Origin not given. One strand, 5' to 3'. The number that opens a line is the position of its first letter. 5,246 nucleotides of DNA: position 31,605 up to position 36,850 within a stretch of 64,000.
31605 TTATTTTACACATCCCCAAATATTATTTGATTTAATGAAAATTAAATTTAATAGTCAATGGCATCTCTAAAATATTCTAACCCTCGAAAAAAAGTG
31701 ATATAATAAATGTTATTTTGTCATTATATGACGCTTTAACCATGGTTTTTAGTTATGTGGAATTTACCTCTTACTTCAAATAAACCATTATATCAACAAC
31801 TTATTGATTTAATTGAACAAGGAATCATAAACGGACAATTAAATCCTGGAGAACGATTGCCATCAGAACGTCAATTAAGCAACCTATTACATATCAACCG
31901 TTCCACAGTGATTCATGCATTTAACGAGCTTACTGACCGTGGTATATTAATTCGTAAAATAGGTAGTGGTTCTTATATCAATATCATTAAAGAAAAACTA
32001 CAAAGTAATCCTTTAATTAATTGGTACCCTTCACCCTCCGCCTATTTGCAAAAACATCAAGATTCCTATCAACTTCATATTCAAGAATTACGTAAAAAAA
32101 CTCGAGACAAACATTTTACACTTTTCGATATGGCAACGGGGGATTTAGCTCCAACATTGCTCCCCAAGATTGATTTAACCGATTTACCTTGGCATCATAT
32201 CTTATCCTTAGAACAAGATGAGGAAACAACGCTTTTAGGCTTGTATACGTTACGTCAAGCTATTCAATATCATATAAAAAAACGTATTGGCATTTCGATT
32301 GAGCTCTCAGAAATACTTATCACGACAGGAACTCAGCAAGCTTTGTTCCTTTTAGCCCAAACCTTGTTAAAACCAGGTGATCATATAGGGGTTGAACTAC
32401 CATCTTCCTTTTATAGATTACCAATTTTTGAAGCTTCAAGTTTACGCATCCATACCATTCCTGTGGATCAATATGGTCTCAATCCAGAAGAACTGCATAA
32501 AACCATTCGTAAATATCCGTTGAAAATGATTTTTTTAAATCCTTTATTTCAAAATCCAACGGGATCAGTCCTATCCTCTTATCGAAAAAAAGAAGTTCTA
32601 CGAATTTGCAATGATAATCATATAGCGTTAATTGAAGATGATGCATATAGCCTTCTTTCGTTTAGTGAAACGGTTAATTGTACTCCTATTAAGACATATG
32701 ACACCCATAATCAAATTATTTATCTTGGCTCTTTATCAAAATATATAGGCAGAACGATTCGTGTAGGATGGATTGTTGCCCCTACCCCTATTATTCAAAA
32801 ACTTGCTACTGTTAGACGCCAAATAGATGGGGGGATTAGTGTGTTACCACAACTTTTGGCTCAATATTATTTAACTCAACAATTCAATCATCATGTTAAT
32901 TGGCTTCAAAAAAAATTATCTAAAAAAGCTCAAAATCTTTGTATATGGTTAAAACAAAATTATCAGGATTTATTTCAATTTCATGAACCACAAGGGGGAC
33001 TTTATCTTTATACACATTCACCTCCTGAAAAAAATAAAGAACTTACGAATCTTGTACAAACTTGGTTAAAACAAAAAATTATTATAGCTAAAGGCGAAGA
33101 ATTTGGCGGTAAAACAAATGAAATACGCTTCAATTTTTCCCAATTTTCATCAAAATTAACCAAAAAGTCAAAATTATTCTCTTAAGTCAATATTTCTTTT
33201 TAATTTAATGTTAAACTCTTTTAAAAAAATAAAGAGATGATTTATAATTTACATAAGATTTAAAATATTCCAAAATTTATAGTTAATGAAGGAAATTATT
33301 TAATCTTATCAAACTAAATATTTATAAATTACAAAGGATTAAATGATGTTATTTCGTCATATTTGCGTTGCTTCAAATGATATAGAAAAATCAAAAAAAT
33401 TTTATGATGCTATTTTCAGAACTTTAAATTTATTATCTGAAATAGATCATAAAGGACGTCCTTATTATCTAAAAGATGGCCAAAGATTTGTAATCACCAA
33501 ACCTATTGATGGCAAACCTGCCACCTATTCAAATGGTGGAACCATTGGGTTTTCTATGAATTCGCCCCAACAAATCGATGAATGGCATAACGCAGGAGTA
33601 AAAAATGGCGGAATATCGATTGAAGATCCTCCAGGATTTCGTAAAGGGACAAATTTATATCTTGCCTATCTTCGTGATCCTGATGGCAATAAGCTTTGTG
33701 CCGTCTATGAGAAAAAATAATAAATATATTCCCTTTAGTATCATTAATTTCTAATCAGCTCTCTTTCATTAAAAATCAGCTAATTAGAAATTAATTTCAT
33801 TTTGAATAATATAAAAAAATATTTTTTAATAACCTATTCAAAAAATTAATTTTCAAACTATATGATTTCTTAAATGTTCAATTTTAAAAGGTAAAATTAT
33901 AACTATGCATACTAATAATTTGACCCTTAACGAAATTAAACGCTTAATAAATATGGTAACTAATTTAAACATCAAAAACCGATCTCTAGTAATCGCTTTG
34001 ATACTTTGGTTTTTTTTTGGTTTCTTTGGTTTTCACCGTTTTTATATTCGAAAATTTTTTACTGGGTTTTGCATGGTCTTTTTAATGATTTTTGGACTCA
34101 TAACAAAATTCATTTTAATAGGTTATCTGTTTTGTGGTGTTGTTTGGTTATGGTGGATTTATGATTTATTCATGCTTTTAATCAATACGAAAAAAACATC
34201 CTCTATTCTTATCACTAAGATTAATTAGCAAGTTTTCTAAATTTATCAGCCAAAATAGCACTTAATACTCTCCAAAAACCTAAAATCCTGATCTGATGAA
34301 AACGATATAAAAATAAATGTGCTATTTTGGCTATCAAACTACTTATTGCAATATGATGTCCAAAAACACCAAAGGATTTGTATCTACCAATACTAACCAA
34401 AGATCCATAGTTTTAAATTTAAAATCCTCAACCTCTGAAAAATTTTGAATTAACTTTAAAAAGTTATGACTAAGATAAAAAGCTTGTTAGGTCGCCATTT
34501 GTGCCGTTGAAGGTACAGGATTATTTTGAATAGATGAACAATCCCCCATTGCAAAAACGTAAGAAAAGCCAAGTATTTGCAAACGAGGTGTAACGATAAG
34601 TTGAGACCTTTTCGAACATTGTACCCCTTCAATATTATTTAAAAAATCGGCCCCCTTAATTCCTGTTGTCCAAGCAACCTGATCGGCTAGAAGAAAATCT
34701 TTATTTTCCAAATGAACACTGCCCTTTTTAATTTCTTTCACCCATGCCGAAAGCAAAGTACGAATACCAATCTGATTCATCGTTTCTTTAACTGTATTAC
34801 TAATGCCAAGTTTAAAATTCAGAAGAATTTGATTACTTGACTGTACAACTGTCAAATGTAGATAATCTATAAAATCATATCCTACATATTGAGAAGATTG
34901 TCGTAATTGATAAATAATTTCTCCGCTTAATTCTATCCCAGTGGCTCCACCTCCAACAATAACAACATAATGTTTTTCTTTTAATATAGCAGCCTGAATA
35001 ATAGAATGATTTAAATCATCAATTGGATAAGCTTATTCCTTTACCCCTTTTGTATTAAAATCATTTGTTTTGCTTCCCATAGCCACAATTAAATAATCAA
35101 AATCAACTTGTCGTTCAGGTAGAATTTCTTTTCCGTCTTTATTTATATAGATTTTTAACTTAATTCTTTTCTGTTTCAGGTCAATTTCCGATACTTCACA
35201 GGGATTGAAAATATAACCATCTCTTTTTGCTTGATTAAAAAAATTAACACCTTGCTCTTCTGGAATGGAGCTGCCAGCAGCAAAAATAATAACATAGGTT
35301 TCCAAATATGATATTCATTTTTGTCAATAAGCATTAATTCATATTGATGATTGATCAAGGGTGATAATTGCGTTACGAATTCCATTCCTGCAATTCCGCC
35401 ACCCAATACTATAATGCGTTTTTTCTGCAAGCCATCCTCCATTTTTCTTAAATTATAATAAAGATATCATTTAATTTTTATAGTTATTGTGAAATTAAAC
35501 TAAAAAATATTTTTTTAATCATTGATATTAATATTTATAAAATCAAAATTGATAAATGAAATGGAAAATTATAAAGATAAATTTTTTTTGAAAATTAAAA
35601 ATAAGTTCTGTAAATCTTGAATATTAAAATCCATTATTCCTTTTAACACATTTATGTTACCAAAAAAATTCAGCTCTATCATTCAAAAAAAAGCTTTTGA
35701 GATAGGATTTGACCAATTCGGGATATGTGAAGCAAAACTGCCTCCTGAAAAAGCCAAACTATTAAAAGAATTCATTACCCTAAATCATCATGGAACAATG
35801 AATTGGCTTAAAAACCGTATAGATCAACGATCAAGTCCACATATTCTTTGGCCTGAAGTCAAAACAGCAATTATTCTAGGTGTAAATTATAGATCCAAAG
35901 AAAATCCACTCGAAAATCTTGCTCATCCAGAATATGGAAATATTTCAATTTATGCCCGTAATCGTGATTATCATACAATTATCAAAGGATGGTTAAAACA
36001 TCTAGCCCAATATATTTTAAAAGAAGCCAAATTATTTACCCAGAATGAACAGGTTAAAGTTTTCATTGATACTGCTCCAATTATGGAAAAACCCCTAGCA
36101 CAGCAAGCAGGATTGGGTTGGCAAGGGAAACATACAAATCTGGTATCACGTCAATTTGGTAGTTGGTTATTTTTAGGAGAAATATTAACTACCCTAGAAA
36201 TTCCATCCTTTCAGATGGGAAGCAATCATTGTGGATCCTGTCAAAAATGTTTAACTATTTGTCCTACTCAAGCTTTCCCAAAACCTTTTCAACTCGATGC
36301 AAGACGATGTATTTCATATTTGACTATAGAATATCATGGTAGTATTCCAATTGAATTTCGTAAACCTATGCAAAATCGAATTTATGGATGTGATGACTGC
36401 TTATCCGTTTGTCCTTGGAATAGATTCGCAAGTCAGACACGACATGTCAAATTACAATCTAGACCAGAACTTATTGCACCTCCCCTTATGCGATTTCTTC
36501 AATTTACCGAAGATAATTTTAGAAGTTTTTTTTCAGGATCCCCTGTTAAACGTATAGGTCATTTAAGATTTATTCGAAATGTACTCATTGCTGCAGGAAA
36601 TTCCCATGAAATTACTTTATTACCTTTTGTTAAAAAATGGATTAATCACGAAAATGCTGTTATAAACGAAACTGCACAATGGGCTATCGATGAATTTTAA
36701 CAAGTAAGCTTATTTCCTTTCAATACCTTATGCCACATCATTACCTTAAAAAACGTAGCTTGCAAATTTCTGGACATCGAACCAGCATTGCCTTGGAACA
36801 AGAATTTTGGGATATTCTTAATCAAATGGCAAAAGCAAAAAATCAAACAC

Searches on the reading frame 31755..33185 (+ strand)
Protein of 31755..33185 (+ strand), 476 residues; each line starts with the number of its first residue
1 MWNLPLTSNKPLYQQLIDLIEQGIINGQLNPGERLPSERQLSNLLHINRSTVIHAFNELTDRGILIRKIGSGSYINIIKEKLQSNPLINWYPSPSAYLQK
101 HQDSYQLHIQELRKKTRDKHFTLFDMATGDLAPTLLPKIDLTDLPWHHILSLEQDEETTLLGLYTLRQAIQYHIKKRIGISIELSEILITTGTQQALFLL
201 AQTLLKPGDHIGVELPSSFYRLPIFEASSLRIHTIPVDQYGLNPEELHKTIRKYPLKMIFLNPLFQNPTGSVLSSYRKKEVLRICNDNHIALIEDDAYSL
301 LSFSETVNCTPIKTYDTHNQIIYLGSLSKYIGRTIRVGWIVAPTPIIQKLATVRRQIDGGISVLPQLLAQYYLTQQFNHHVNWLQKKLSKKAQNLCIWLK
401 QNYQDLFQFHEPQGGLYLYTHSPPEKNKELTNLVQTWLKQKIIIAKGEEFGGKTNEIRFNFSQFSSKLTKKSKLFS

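Call 85: search_protein_families(library=pfam, proteins=[window:31755-33185:+], max_evalue=0.00001)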
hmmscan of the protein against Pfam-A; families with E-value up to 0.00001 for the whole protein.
window:31755-33185:+ (476 aa): 2 families
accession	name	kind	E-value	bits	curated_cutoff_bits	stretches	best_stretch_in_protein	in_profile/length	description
PF00155.27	Aminotran_1_2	-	3.7e-29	102.5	19.7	1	162-465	43-350/361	Aminotransferase class I and II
PF00392.27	GntR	-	1.1e-15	57.4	27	1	12-75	1-64/64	Bacterial regulatory proteins, gntR family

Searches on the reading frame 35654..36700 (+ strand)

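Call 85: search_protein_families(library=pfam, proteins=[window:35654-36700:+], max_evalue=0.00001)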
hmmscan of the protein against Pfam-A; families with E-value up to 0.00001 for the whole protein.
window:35654-36700:+ (348 aa): 4 families
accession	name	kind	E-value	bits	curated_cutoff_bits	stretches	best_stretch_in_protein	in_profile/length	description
PF13484.11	Fer4_16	-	3.2e-22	79.5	30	1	192-256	1-66/66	4Fe-4S double cluster binding domain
PF08331.15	QueG_DUF1730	-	7.6e-19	67.8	25.1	1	59-140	1-77/77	Epoxyqueuosine reductase QueG, DUF1730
PF12838.12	Fer4_7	-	5.6e-07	30.4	27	0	185-207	30-52/52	4Fe-4S dicluster domain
PF25160.1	LdpA_Fe-S-bd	-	2.3e-06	27.7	27.6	0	237-262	22-47/49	LdpA Fe-S cluster-binding domain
